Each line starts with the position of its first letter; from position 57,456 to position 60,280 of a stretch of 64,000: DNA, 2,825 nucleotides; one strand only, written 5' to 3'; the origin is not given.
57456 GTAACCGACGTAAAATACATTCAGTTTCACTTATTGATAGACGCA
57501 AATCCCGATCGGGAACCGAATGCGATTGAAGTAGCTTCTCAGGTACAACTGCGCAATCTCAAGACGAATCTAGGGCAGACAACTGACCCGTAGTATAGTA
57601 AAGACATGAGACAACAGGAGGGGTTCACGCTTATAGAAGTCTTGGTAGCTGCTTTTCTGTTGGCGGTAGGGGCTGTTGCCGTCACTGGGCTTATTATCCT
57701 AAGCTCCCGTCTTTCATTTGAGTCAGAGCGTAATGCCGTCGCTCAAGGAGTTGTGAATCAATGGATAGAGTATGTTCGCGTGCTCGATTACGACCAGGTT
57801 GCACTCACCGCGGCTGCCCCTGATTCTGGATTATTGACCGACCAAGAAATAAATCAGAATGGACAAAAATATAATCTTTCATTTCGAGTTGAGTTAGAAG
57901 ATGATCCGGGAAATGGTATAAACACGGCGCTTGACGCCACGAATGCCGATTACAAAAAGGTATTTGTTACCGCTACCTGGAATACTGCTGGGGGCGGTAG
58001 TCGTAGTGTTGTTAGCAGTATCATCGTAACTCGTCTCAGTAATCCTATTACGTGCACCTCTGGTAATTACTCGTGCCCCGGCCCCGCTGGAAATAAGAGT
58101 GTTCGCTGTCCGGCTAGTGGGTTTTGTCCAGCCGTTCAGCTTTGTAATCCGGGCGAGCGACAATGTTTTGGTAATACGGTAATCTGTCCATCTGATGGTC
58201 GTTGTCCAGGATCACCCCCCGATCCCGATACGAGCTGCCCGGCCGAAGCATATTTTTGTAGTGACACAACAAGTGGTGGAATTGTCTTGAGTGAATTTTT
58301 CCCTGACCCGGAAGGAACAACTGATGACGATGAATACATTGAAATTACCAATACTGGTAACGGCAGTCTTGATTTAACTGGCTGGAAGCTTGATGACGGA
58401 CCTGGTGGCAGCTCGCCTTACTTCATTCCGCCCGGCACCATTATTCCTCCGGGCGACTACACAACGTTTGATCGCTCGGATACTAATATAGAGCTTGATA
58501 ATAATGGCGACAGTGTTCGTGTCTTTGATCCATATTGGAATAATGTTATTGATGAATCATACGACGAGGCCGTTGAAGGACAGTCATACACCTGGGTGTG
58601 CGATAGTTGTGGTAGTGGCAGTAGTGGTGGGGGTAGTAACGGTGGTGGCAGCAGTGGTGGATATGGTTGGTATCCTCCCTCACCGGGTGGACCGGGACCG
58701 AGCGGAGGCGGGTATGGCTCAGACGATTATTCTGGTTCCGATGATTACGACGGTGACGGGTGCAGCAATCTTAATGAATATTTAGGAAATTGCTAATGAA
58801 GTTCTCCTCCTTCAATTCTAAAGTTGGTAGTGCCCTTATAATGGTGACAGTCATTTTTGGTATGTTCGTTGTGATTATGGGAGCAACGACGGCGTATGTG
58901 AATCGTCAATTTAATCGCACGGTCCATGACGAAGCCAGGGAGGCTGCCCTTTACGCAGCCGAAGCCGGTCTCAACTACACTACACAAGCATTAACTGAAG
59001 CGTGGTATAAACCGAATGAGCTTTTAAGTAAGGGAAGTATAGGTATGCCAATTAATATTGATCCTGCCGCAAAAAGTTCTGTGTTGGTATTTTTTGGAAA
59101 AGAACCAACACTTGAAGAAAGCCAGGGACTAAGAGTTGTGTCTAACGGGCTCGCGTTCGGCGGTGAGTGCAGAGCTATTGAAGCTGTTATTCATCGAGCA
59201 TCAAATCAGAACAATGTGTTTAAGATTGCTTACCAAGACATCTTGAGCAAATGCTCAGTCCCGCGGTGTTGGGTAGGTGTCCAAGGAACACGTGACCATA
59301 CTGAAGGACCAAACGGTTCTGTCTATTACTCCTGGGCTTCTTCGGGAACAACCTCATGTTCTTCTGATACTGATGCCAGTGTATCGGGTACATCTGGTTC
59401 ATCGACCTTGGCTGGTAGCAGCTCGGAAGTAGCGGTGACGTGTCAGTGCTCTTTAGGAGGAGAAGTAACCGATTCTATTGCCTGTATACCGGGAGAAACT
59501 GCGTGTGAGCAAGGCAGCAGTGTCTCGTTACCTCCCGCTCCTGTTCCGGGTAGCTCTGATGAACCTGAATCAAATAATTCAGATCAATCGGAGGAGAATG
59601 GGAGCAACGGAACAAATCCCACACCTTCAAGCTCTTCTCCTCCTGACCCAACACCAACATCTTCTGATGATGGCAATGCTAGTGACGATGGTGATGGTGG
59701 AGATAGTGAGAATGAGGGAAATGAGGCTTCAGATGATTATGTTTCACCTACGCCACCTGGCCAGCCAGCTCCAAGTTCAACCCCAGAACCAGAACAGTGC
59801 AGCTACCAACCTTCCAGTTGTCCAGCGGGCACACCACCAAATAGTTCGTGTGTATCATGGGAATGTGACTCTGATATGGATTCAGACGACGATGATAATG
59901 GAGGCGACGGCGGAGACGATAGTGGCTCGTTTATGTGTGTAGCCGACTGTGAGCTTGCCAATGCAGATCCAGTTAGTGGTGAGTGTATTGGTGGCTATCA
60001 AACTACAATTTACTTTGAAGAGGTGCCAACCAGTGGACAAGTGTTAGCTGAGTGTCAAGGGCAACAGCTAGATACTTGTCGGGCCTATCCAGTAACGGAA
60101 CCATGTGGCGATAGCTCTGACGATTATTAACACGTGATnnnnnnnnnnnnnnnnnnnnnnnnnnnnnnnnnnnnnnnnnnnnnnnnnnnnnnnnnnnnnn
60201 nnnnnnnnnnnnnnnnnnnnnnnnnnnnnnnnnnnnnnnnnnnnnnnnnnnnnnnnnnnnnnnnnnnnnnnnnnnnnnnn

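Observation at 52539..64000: Type IV pilus operon whose last gene is a PMT/GT39 protein O-glycosyltransferase, with Thr/Pro-rich pilin-like substrates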

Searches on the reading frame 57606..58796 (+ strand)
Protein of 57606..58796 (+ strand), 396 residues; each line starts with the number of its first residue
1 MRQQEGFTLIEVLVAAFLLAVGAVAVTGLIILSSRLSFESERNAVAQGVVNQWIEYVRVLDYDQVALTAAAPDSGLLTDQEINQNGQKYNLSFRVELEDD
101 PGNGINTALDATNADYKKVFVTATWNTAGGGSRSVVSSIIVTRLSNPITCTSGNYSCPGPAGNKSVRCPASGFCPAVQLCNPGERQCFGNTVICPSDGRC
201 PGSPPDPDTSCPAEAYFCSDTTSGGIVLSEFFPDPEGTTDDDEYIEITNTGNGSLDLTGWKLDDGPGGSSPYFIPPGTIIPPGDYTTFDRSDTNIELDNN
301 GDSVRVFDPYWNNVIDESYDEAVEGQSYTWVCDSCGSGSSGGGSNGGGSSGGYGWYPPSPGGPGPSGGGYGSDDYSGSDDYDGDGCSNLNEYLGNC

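Call 5: search_protein_families(library=pfam, proteins=[window:57606-58796:+], max_evalue=0.01)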
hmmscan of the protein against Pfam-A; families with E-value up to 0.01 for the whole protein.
window:57606-58796:+ (396 aa): 2 families
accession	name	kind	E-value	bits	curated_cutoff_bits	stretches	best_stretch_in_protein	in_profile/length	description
PF00932.25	LTD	-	1.8e-16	60.9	34.3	1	221-311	3-99/109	Lamin Tail Domain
PF07963.17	N_methyl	-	9.8e-08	31.7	21.2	1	1-26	1-26/27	Prokaryotic N-terminal methylation motif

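Call 6: search_protein_families(library=ncbifam, proteins=[window:57606-58796:+], max_evalue=0.01)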
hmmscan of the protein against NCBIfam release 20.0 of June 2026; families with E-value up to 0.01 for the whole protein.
window:57606-58796:+ (396 aa): 3 families
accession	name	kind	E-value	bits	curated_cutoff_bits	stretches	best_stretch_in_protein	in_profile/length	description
TIGR02523.1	type_IV_pilV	equivalog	3.8e-07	30.7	52.2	1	4-59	1-56/139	type IV pilus modification protein PilV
TIGR02532.1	IV_pilin_GFxxxE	domain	8.6e-05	22.2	16.3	1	4-26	1-23/24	prepilin-type N-terminal cleavage/methylation domain-containing protein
NF038303.1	EPS_HpsB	equivalog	0.0022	18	150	1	3-60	1-58/211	hormogonium polysaccharide secretion pseudopilin HpsB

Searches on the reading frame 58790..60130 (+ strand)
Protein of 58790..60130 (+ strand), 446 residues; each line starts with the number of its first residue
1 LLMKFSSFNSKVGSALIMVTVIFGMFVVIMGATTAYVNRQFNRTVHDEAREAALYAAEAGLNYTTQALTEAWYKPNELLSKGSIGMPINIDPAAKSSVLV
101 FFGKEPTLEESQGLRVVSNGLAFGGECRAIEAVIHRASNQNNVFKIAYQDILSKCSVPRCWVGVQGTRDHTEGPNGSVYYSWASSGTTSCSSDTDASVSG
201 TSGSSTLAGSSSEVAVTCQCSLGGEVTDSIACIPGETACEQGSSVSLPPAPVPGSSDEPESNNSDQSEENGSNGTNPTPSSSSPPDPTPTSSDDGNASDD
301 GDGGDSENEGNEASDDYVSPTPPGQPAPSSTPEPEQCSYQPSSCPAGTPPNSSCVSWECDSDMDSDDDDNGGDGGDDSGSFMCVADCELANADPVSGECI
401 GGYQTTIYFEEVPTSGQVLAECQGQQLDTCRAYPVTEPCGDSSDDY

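Call 5: search_protein_families(library=pfam, proteins=[window:58790-60130:+], max_evalue=0.01)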
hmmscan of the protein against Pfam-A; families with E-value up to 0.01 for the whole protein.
window:58790-60130:+ (446 aa): 0 families

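Call 6: search_protein_families(library=ncbifam, proteins=[window:58790-60130:+], max_evalue=0.01)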
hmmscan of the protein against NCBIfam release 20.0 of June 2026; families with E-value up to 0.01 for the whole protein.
window:58790-60130:+ (446 aa): 1 family
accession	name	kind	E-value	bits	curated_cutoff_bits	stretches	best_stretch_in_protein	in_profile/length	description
NF037980.1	T2SS_GspK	equivalog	0.003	17.2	130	1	13-73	3-63/307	type II secretion system minor pseudopilin GspK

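Call 28: search_protein_families(library=pfam, proteins=[window:58790-60130:+], max_evalue=1)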
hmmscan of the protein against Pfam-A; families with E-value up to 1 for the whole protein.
window:58790-60130:+ (446 aa): 0 families
